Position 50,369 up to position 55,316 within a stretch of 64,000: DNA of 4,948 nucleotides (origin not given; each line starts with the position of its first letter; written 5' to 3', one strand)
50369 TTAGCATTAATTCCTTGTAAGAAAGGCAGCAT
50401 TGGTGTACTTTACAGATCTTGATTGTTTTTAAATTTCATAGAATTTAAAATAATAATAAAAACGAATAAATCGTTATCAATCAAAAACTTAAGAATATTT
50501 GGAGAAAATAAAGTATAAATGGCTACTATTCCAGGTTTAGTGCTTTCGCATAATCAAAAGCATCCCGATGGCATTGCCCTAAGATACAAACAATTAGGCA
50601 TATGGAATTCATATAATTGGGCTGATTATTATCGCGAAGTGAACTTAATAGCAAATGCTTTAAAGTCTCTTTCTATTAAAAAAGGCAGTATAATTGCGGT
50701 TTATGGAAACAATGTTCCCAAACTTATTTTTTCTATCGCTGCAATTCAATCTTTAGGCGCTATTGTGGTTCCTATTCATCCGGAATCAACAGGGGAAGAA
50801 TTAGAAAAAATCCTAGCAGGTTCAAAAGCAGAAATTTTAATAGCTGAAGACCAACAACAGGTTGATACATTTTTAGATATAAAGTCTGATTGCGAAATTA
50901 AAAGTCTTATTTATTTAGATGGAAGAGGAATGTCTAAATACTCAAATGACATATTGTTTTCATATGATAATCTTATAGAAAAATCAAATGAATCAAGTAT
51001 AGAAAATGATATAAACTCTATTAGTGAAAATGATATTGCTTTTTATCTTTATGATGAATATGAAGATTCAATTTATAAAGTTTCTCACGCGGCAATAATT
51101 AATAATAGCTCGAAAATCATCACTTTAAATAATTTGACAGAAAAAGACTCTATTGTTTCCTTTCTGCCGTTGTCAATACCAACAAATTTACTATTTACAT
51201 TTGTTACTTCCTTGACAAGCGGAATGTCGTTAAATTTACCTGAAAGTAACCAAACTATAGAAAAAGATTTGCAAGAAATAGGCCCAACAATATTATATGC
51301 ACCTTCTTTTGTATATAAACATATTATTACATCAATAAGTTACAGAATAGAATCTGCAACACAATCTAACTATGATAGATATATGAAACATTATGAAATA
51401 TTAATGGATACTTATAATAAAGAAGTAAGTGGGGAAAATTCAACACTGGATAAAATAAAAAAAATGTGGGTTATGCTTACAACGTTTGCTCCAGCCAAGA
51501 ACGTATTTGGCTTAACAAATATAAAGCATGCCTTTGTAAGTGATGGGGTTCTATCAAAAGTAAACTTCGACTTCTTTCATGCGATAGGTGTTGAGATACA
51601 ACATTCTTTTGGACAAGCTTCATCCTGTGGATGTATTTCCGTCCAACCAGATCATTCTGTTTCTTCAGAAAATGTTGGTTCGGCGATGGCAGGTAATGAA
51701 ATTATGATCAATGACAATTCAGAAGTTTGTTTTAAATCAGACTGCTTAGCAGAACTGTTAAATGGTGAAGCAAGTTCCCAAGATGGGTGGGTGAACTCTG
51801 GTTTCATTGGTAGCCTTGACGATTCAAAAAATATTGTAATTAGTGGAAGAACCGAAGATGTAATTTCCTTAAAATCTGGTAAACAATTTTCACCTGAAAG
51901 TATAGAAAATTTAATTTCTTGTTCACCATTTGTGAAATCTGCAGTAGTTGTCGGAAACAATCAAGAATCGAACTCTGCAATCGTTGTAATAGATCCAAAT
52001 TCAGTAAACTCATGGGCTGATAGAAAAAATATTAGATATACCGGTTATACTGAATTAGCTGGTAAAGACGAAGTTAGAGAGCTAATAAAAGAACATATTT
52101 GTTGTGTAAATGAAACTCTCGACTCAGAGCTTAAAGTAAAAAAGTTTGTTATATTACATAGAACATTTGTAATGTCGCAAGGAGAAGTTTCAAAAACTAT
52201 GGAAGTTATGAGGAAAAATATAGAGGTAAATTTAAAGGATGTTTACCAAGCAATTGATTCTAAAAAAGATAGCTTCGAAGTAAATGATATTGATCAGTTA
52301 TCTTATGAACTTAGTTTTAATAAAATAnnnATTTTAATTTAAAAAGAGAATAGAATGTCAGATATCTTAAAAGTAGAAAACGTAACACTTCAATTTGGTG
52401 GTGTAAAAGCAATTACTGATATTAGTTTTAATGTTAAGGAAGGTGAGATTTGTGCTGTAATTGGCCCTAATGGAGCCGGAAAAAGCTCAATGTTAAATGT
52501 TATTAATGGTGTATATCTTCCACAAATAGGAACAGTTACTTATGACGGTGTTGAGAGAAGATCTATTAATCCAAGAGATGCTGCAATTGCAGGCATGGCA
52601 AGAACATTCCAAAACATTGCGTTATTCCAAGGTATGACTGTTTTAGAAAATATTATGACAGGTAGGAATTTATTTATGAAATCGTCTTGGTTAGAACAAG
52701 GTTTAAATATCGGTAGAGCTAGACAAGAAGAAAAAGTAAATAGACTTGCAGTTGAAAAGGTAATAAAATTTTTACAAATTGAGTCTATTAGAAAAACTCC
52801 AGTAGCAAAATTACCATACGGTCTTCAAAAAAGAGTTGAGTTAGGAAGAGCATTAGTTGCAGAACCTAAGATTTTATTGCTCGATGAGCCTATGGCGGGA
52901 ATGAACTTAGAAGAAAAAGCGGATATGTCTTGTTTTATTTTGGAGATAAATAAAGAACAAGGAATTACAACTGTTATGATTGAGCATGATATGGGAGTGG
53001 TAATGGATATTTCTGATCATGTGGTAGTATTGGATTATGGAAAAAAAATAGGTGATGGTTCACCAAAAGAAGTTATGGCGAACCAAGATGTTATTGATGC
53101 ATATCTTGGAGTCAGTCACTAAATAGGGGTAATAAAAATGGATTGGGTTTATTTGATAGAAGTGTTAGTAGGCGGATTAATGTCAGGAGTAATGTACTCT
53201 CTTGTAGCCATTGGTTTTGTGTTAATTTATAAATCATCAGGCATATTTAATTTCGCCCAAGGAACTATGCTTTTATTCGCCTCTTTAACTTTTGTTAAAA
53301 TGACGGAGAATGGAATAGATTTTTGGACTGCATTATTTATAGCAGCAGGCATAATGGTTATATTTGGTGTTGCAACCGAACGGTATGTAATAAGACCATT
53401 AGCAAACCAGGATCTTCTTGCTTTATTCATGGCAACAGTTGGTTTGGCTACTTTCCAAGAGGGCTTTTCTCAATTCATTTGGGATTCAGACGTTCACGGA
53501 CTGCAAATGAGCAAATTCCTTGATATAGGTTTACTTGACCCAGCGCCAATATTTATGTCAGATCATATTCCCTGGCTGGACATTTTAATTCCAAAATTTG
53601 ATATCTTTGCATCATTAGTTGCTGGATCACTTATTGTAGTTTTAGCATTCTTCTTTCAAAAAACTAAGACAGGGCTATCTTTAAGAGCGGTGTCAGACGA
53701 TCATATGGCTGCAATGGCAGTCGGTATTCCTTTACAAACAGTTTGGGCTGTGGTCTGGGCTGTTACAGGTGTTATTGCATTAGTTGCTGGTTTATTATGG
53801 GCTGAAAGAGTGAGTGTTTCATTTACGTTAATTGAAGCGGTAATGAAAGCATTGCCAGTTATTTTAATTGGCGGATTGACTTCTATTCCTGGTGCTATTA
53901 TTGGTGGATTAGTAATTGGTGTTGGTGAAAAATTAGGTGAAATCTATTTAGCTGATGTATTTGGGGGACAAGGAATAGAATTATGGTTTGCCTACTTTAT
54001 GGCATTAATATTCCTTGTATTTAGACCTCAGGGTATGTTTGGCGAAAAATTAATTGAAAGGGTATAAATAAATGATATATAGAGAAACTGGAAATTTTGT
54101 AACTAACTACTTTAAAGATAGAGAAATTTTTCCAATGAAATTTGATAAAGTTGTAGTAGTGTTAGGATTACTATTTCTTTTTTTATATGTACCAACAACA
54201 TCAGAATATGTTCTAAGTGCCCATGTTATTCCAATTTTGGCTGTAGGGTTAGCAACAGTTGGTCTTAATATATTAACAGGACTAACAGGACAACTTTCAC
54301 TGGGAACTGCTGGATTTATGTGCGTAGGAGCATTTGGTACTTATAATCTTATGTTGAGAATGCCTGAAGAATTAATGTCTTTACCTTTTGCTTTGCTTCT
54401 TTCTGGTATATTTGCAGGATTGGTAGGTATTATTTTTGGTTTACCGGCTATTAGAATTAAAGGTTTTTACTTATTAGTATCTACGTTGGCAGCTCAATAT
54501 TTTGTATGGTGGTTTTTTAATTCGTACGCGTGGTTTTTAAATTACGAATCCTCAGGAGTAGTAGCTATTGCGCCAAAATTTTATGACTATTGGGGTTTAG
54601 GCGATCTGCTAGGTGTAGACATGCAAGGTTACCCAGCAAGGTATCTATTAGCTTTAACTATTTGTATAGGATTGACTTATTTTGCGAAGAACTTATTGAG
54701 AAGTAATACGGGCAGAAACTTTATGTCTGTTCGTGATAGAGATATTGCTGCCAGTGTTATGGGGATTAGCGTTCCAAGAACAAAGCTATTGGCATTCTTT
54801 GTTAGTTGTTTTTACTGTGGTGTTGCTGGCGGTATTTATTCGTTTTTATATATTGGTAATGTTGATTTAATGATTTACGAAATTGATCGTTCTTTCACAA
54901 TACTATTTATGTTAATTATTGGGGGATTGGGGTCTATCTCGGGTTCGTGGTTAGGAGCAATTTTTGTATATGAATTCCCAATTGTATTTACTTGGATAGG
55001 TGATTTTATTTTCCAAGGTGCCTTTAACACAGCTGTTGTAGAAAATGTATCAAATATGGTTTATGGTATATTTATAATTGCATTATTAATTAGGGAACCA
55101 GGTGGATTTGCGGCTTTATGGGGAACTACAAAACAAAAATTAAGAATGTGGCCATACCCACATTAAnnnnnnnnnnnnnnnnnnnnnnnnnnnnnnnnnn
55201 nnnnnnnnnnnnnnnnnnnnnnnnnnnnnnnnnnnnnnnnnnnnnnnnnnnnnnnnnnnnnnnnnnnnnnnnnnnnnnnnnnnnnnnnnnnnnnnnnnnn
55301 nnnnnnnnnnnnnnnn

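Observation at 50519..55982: Liv-type ABC importer with no substrate-binding protein, led by an adenylate-forming-enzyme homolog whose catalytic motifs are degenerate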

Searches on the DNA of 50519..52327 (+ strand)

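Call 76: search_rna_families(source=L115, start=9650, end=10060, threshold=evalue, max_evalue=10, show_alignments=2)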
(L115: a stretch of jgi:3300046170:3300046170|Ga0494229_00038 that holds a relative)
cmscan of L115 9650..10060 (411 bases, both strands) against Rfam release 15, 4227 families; matches with E-value up to 10: 5.
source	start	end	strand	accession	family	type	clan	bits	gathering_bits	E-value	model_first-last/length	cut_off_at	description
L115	9928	9980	+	RF02286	TtnuCD9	Gene; snRNA; snoRNA; CD-box;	-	19.5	70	3.3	1-55/55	no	Tetrahymena snoRNA TtnuCD9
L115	9820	9939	+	RF03530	bglG-cis-reg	Cis-reg;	-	15.4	80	3.9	1-137/137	no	cis-regulatory element of the bglG/LicT operon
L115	9854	9964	-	RF02403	Afu_328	Gene; snRNA; snoRNA; CD-box;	-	15.1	70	9.8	1-73/73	no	A. fumigatus snoRNA Afu_328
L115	9838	9904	+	RF01402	STnc150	Gene; sRNA;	-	10.8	60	6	102-175/267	no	STnc150 Hfq binding RNA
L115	9764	9864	+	RF02849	Ysr197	Gene; sRNA;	-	9.4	167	6.6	1-254/254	no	Yersinia sRNA 197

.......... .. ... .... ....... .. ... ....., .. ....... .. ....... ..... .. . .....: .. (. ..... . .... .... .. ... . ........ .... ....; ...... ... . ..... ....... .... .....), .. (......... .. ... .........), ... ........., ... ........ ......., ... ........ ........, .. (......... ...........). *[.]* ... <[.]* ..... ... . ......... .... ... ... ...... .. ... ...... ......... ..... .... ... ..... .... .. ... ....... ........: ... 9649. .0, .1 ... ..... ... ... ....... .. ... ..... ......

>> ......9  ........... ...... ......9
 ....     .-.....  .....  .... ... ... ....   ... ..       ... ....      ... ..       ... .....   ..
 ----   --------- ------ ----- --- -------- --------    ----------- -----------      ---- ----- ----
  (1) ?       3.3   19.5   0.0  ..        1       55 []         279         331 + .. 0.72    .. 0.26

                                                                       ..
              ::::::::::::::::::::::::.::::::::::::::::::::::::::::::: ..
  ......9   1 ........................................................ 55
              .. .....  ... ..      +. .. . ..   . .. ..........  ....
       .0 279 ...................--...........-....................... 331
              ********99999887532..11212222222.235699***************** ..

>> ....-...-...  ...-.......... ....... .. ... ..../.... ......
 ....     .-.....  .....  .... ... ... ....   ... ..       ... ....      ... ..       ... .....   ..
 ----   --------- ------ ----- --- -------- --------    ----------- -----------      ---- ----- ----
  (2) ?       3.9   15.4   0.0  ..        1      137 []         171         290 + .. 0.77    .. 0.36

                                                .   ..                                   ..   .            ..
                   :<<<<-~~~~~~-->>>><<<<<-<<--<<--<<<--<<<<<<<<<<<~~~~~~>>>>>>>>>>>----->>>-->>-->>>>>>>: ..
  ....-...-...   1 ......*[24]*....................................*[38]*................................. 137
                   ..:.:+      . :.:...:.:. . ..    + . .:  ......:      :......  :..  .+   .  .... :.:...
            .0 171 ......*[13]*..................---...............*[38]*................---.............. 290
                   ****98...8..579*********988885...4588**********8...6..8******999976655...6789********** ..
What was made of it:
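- Tried and rejected: The leader of the orphan SBP has no Rfam hit above noise either (call 76).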

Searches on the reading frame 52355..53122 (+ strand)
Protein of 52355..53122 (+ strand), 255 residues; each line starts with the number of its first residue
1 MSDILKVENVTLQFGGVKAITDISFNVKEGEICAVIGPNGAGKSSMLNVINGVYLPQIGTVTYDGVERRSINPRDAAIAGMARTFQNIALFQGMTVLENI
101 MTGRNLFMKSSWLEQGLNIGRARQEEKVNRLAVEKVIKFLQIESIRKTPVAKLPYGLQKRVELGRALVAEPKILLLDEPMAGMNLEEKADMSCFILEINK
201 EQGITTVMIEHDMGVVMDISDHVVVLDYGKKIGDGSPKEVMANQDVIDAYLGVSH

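Call 4: search_protein_families(library=pfam, proteins=[window:52355-53122:+], max_evalue=0.01)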
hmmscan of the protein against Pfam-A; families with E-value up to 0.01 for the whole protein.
window:52355-53122:+ (255 aa): 9 families
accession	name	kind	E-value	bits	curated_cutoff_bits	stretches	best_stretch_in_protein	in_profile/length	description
PF00005.33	ABC_tran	-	3.3e-29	102.7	25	1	21-181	2-137/137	ABC transporter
PF12399.14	BCA_ABC_TP_C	-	2e-08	34.1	25.5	1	230-255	1-26/27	Branched-chain amino acid ATP-binding cassette transporter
PF13555.12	AAA_29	-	0.0017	18.5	27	1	24-57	18-49/61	P-loop containing region of AAA domain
PF13304.12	AAA_21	-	0.0019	18.7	27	0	34-51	3-20/304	AAA domain, putative AbiEii toxin, Type IV TA system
PF03193.22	RsgA_GTPase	-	0.0031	17.8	30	1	19-54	96-130/174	RsgA GTPase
PF13514.12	AAA_27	-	0.004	17.2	22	1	20-51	16-47/206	AAA domain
PF20703.3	nSTAND1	-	0.0055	16.8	27.1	1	12-48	15-51/379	Novel STAND NTPase 1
PF02463.25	SMC_N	-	0.0075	16.2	40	0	23-50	18-44/220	RecF/RecN/SMC N terminal domain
PF13476.12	AAA_23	-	0.0084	17.2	27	0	21-50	11-39/201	AAA domain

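Call 5: search_protein_families(library=ncbifam, proteins=[window:52355-53122:+], max_evalue=0.01)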
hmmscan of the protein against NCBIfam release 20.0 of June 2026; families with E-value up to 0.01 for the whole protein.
window:52355-53122:+ (255 aa): 191 families (the best 25 are shown)
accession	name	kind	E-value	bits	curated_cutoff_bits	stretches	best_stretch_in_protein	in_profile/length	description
NF008449.1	PRK11300.1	equivalog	2.6e-67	226.7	362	1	3-252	4-253/255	high-affinity branched-chain amino acid ABC transporter ATP-binding protein LivG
TIGR03411.1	urea_trans_UrtD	equivalog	5.2e-54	183.5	304.1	1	4-252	2-241/242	urea ABC transporter ATP-binding protein UrtD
TIGR00968.1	3a0106s01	subfamily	7.9e-42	143.4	342.75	1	6-243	2-221/237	sulfate ABC transporter ATP-binding protein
NF043075.1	MMSYN1_0197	equivalog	9.4e-42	143.2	550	1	4-243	2-223/341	spermidine/putrescine ABC transporter ATP-binding protein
TIGR03265.1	PhnT2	equivalog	1.2e-39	136.5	457.7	1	2-242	2-224/353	putative 2-aminoethylphosphonate ABC transporter ATP-binding protein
NF010069.0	PRK13549.1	equivalog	3.8e-39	134.5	699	1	2-252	3-241/513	xylose ABC transporter ATP-binding protein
TIGR04406.1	LPS_export_lptB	equivalog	1.3e-38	132.7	240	1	5-253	2-235/239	LPS export ABC transporter ATP-binding protein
NF008442.0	PRK11288.1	equivalog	5e-38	130.6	689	1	2-249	5-239/504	L-arabinose ABC transporter ATP-binding protein AraG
TIGR02315.1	ABC_phnC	equivalog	9e-37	126.8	266.1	1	4-243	1-236/243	phosphonate ABC transporter ATP-binding protein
NF040905.2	GguA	equivalog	1.7e-36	125.7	810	1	4-243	1-230/500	multiple monosaccharide ABC transporter ATP-binding protein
NF006987.0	PRK09452.1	equivalog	1.9e-36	125.6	482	1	3-241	16-236/378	spermidine/putrescine ABC transporter ATP-binding protein PotA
TIGR03864.1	PQQ_ABC_ATP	hypoth_equivalog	7.9e-36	123.7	302.25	1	5-248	2-227/236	ABC transporter, ATP-binding subunit, PQQ-dependent alcohol dehydrogenase system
TIGR03410.1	urea_trans_UrtE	equivalog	2e-35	122.3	285.8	1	5-251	1-228/230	urea ABC transporter ATP-binding subunit UrtE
NF047930.1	ABC_ATP_B6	equivalog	2.2e-35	122.2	670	1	4-243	2-226/510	putative B6 ABC transporter ATP-binding protein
NF008105.0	PRK10851.1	equivalog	3.4e-35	121.4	502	1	6-242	4-226/362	sulfate/thiosulfate ABC transporter ATP-binding protein CysA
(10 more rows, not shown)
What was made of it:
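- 52355..53122 (+): LivG-type ATPase with intact Walker A, signature, Walker B and H-loop. ABC_tran + BCA_ABC_TP_C; NCBIfam LivG E 2.6e-67 (calls 4, 5).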

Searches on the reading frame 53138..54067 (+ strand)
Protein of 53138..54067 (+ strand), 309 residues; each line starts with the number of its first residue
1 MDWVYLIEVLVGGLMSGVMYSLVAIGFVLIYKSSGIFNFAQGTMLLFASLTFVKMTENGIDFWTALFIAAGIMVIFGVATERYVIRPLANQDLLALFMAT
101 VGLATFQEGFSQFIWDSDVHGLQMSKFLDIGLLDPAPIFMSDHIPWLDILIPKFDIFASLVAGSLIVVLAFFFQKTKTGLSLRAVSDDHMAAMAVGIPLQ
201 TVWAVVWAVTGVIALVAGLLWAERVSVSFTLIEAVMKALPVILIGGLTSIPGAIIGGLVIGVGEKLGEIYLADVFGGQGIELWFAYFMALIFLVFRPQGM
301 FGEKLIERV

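Call 4: search_protein_families(library=pfam, proteins=[window:53138-54067:+], max_evalue=0.01)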
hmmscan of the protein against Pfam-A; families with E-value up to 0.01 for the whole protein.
window:53138-54067:+ (309 aa): 1 family
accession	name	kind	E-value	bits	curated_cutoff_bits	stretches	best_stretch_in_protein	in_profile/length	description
PF02653.21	BPD_transp_2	-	9.4e-26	91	26.8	1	10-293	2-265/269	Branched-chain amino acid transport system / permease component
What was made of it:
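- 53138..54067 (+): LivH-type permease. BPD_transp_2 E 9e-26 (call 4).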

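Call 5: search_protein_families(library=ncbifam, proteins=[window:53138-54067:+], max_evalue=0.01)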
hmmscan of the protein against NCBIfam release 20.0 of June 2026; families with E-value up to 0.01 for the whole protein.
window:53138-54067:+ (309 aa): 6 families
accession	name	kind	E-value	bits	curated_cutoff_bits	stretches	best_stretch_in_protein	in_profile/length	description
TIGR03409.1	urea_trans_UrtB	equivalog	3.9e-21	76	250.3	1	10-304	4-289/291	urea ABC transporter permease subunit UrtB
NF008011.0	PRK10740.1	equivalog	5.1e-20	72.3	379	1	3-309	5-308/308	high-affinity branched-chain amino acid ABC transporter permease LivH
TIGR03622.1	urea_t_UrtB_arc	equivalog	1.6e-11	44.1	374.25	2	19-106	13-100/284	urea ABC transporter, permease protein UrtB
NF011961.0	PRK15432.1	equivalog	8e-06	25.3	388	1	164-258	168-266/344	autoinducer 2 ABC transporter permease LsrC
TIGR03408.1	urea_trans_UrtC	equivalog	1.6e-05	24.8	296.2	1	161-301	174-311/313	urea ABC transporter permease subunit UrtC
NF040906.3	GguB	equivalog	0.00013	21.3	450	1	160-262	229-339/375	multiple monosaccharide ABC transporter permease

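Call 73: list_cluster_members(proteins=[window:53138-54064:+, L010:12610-13536:+, L011:12612-13538:+, L012:12616-13542:+, L013:12616-13542:+, L014:4223-5149:+, L015:12615-13541:+, L016:12619-13545:+, L018:12614-13540:+, L091:3371-4297:+])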
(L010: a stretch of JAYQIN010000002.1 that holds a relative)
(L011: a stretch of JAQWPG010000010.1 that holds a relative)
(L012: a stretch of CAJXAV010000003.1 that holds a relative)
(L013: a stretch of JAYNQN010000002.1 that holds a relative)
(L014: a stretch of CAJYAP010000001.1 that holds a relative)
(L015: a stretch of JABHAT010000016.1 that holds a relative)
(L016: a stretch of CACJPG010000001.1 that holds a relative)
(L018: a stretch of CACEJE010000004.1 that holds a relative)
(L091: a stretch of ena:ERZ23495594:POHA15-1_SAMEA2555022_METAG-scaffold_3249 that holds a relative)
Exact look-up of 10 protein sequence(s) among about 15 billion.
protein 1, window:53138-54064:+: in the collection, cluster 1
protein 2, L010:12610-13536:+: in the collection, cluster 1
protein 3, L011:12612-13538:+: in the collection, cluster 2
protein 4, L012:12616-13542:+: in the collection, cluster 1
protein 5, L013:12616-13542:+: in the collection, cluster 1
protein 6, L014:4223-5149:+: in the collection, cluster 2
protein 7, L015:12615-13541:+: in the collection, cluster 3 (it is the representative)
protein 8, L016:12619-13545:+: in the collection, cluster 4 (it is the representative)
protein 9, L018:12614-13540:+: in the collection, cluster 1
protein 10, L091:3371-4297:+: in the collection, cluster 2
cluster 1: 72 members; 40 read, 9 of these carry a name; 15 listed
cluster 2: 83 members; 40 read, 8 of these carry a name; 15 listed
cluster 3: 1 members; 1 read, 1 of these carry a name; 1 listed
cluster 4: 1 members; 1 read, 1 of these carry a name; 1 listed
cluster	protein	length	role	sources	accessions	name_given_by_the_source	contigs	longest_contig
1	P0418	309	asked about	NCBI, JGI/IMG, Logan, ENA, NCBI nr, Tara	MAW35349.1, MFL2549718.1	MAG: branched-chain amino acid ABC transporter permease [Gammaproteobacteria bacterium] | branched-chain amino acid transport system permease protein | branched-chain amino acid ABC transporter permease [Gammaproteobacteria bacterium]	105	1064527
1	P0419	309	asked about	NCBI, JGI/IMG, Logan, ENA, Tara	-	branched-chain amino acid transport system permease protein | strand:+ start:10627 stop:11556 length:930 start_codon:yes stop_codon:yes ...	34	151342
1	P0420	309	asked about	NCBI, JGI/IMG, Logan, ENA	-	-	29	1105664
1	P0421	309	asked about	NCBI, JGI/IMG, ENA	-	-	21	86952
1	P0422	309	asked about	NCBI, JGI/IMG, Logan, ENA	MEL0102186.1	MAG: branched-chain amino acid ABC transporter permease [Gammaproteobacteria bacterium] | branched-chain amino acid transport system permease protein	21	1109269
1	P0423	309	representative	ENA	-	-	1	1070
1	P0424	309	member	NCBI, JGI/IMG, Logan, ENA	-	branched-chain amino acid transport system permease protein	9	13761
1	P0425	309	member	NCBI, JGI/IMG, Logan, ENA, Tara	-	strand:+ start:1737 stop:2666 length:930 start_codon:yes stop_codon:yes gene_type:complete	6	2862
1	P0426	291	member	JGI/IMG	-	branched-chain amino acid transport system permease protein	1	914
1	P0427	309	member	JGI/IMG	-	branched-chain amino acid transport system permease protein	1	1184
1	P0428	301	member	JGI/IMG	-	branched-chain amino acid transport system permease protein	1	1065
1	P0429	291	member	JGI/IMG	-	branched-chain amino acid transport system permease protein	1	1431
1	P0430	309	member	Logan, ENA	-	-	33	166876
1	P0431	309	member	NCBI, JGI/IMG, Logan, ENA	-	-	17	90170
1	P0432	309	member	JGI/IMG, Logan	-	-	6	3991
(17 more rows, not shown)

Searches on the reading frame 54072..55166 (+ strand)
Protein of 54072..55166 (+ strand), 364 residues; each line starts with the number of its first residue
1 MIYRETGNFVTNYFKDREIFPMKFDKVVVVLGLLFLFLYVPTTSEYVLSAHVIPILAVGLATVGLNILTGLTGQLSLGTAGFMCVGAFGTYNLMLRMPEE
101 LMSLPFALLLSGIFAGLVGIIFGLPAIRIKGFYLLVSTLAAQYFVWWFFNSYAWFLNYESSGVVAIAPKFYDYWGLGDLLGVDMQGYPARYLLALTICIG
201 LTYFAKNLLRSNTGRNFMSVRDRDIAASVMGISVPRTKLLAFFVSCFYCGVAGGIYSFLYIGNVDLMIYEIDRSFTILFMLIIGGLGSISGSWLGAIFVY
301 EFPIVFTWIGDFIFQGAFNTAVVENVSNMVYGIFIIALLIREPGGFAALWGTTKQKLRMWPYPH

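Call 4: search_protein_families(library=pfam, proteins=[window:54072-55166:+], max_evalue=0.01)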
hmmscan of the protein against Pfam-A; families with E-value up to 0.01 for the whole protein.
window:54072-55166:+ (364 aa): 1 family
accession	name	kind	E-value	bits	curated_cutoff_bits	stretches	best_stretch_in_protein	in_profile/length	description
PF02653.21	BPD_transp_2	-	1.3e-24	87.2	26.8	1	57-338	11-268/269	Branched-chain amino acid transport system / permease component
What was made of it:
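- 54072..55166 (+): LivM-type permease. The SBP gene that follows it in the ancestral operon is absent here. BPD_transp_2 E 1.3e-24 (call 4).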

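Call 5: search_protein_families(library=ncbifam, proteins=[window:54072-55166:+], max_evalue=0.01)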
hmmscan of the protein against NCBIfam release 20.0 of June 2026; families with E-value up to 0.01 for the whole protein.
window:54072-55166:+ (364 aa): 3 families
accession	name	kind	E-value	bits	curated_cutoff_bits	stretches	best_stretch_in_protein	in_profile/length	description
NF008450.0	PRK11301.1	subfamily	7.4e-20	71.8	366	2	191-299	265-372/418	high-affinity branched-chain amino acid ABC transporter permease LivM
TIGR03408.1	urea_trans_UrtC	equivalog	3e-13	50.2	296.2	1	103-300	87-277/313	urea ABC transporter permease subunit UrtC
TIGR03409.1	urea_trans_UrtB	equivalog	2.5e-09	37.2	250.3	1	60-303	16-254/291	urea ABC transporter permease subunit UrtB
